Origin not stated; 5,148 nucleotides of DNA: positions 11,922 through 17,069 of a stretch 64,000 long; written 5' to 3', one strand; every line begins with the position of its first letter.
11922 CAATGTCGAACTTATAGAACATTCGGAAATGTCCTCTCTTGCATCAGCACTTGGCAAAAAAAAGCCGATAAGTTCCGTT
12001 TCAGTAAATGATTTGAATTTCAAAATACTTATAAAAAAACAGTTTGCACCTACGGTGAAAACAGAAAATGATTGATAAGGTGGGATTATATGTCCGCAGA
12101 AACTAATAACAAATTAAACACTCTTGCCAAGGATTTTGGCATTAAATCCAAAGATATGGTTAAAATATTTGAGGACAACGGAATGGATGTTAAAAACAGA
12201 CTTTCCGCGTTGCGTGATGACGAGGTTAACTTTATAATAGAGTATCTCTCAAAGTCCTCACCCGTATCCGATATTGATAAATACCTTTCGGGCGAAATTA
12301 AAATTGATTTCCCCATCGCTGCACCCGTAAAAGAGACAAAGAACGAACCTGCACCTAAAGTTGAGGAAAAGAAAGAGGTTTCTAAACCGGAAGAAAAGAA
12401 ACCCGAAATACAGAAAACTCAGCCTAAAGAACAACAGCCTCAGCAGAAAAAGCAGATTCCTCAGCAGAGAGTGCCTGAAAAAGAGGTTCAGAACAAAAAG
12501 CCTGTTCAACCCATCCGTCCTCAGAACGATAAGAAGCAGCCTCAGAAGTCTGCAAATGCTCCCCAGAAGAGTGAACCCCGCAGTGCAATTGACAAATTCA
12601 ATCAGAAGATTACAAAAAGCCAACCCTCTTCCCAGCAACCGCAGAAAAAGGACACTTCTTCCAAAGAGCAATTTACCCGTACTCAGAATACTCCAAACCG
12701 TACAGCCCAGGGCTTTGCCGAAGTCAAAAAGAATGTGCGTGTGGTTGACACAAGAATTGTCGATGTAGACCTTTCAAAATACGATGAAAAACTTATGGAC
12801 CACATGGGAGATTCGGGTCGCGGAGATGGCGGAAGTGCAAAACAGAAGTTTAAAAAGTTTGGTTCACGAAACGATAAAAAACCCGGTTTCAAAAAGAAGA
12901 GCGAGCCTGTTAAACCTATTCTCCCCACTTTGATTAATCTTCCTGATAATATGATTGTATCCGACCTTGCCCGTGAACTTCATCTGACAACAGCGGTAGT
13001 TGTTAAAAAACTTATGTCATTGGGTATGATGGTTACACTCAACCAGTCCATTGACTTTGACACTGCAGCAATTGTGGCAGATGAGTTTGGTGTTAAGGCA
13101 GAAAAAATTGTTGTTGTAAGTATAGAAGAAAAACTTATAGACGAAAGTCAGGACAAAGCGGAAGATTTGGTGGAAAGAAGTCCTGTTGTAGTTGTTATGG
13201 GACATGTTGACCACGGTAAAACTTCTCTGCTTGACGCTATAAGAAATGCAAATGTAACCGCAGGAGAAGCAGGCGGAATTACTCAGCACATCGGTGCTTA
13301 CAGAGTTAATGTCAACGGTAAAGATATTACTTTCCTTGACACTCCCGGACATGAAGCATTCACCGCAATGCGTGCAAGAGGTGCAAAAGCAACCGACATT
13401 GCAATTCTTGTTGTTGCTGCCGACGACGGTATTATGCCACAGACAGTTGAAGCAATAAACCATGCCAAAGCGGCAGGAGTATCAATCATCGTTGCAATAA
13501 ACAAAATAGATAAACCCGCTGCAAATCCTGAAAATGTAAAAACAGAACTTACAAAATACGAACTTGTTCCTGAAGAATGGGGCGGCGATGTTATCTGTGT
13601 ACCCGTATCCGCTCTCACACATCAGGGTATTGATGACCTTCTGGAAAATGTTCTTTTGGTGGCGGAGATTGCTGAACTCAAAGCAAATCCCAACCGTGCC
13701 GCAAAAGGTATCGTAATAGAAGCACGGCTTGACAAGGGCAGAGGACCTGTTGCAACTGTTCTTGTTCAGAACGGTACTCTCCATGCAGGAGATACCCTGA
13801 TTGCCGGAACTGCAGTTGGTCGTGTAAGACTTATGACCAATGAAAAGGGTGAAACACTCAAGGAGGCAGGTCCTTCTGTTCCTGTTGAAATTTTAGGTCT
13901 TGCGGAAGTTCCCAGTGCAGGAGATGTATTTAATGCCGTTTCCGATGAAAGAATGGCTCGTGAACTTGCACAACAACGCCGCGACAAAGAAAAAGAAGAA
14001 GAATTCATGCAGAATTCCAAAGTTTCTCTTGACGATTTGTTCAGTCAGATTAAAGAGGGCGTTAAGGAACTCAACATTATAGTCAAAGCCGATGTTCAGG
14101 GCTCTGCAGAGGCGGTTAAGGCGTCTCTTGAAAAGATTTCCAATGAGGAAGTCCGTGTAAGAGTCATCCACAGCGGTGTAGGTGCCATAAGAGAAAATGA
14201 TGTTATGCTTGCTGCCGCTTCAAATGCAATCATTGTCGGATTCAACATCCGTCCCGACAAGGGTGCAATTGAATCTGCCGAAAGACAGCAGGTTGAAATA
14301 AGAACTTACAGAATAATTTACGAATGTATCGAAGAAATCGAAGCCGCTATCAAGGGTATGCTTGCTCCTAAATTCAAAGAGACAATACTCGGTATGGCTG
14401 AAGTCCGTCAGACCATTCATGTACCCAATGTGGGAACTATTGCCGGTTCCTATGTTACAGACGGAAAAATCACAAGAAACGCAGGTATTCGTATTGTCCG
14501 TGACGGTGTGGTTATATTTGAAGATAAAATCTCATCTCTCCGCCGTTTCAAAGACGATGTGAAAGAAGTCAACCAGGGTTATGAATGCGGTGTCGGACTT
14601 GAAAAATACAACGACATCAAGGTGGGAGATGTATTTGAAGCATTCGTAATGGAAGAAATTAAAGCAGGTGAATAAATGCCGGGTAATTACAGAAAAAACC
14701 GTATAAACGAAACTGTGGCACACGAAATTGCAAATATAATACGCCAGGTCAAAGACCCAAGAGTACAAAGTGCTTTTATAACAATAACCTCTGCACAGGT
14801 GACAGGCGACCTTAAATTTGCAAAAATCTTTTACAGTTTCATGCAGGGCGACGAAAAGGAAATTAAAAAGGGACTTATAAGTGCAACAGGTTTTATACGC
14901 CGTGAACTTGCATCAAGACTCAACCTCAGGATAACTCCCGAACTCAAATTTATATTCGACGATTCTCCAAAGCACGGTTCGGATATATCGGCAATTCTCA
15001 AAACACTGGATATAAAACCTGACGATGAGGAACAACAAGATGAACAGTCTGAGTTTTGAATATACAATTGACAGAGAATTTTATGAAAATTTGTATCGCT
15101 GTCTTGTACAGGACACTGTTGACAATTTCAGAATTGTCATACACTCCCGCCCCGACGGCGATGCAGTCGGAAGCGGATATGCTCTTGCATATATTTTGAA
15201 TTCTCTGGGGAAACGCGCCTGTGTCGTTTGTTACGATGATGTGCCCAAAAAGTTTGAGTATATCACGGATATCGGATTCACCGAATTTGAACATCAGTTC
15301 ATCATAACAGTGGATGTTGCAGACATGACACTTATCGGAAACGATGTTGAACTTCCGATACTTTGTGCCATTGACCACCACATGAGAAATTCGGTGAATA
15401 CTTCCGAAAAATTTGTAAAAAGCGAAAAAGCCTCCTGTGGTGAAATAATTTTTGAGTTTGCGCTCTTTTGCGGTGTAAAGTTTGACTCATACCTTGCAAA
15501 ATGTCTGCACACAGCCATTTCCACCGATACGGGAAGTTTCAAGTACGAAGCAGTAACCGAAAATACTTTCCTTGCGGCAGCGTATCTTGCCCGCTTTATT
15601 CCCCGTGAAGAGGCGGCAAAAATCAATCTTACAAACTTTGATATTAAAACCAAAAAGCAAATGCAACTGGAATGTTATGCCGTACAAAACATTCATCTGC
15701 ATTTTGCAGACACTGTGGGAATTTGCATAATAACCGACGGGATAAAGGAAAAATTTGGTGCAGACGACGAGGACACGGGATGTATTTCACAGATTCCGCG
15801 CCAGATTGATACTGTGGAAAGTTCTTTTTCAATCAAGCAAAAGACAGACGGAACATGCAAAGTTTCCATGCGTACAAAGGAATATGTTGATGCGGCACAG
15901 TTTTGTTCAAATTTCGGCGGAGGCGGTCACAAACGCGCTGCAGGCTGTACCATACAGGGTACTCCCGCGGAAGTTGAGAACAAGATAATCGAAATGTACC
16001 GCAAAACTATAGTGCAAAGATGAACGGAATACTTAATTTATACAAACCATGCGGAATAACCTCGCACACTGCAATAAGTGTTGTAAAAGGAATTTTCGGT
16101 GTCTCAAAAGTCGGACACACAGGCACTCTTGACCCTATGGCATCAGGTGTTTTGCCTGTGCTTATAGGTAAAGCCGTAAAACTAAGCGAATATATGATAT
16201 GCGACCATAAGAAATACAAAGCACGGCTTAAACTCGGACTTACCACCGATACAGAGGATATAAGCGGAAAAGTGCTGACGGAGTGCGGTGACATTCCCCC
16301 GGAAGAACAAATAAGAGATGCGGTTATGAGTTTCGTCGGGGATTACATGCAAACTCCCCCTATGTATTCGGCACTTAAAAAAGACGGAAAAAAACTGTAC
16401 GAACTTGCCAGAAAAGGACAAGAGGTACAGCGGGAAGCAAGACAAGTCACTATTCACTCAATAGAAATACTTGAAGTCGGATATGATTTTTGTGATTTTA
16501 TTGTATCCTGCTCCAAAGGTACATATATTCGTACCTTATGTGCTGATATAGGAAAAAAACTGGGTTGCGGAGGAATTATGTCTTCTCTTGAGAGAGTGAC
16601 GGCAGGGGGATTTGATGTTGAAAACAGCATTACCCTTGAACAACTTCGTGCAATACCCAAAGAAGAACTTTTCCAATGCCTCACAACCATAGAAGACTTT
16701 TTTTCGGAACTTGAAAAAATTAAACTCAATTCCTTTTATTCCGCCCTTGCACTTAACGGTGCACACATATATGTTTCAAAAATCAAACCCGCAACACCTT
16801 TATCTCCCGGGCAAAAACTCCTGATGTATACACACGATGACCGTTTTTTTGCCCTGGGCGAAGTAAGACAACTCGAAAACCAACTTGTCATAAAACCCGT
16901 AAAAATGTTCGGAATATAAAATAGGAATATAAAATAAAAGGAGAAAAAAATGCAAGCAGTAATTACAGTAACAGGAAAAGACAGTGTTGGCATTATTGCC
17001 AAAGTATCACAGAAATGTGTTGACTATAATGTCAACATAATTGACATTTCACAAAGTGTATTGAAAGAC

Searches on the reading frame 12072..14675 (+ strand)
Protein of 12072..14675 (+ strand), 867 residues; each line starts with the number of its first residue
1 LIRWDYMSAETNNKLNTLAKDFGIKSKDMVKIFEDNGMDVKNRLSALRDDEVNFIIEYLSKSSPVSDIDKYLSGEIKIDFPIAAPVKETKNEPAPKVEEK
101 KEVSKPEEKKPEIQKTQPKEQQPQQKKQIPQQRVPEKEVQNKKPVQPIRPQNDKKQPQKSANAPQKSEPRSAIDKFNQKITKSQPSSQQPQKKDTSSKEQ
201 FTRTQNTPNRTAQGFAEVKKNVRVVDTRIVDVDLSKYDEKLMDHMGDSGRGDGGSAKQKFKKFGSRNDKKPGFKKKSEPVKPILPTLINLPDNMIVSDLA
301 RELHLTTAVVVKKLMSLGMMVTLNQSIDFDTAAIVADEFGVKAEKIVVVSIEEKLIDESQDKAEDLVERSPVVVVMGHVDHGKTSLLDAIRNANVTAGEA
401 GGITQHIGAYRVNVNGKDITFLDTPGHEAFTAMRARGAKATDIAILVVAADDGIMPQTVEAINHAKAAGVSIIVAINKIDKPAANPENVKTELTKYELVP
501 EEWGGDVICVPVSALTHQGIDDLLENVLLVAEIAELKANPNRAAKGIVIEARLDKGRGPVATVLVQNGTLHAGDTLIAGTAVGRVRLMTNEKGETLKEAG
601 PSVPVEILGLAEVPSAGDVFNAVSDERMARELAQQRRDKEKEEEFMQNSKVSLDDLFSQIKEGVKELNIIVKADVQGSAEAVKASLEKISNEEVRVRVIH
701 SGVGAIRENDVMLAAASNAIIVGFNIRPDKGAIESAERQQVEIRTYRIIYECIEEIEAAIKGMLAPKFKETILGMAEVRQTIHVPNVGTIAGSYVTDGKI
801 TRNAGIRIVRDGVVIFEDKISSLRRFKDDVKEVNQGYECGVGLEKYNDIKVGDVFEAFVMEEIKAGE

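Call 43: search_protein_families(library=ncbifam, proteins=[window:12072-14675:+], max_evalue=1e-25)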
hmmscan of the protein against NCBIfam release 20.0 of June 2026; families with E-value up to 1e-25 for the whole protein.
window:12072-14675:+ (867 aa): 6 families
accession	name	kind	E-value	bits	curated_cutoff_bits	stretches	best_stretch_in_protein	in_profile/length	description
TIGR00487.1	IF-2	equivalog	4.4e-255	848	424.4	1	287-865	5-584/587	translation initiation factor IF-2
NF003078.0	PRK04004.1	equivalog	1.8e-57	195.3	468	1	368-481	9-140/598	translation initiation factor IF-2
TIGR00491.2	aIF-2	equivalog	1.6e-48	165.6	554.75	1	369-481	3-133/591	translation initiation factor IF-2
NF011418.0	PRK14845.1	equivalog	1.5e-39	135.5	756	0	384-481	475-590/1049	translation initiation factor IF-2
TIGR00231.1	small_GTP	domain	4.9e-33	114.2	42.5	1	371-527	4-162/164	GTP-binding protein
TIGR00475.1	selB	equivalog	2e-28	99.4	242.25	1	373-595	3-230/581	selenocysteine-specific translation elongation factor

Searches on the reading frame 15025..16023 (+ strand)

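Call 44: search_protein_families(library=ncbifam, proteins=[window:15025-16023:+], max_evalue=1e-25)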
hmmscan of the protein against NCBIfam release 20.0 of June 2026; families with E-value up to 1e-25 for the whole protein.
window:15025-16023:+ (332 aa): 0 families

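Call 46: search_protein_families(library=ncbifam, proteins=[window:15025-16023:+], max_evalue=1e-15)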
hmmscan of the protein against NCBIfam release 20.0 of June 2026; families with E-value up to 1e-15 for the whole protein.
window:15025-16023:+ (332 aa): 1 family
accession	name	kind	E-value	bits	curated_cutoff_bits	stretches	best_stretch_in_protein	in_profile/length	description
NF053633.1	OlncasPapPhNrnA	equivalog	1.6e-22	79.8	350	1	33-323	17-309/317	bifunctional oligoribonuclease/PAP phosphatase NrnA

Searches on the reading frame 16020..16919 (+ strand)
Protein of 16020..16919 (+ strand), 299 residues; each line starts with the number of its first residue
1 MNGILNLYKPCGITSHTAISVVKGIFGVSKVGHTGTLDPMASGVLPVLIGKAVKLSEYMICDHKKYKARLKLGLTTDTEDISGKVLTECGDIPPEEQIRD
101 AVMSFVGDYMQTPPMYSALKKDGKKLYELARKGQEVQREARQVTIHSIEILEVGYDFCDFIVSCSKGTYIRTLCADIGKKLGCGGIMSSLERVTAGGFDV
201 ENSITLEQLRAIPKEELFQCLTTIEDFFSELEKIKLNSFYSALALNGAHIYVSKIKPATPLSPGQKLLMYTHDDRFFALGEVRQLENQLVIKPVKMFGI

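Call 44: search_protein_families(library=ncbifam, proteins=[window:16020-16919:+], max_evalue=1e-25)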
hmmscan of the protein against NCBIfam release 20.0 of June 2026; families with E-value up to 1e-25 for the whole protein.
window:16020-16919:+ (299 aa): 3 families
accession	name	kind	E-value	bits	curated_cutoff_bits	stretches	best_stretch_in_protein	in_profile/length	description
TIGR00431.1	TruB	equivalog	3.3e-74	249.1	151.45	1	1-209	1-210/210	tRNA pseudouridine(55) synthase TruB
NF003280.0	PRK04270.1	equivalog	1.6e-46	158.6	242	1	2-287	31-291/323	RNA-guided pseudouridylation complex pseudouridine synthase subunit Cbf5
TIGR00425.1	CBF5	equivalog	7.5e-35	120.6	238.15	1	2-210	34-208/322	RNA-guided pseudouridylation complex pseudouridine synthase subunit Cbf5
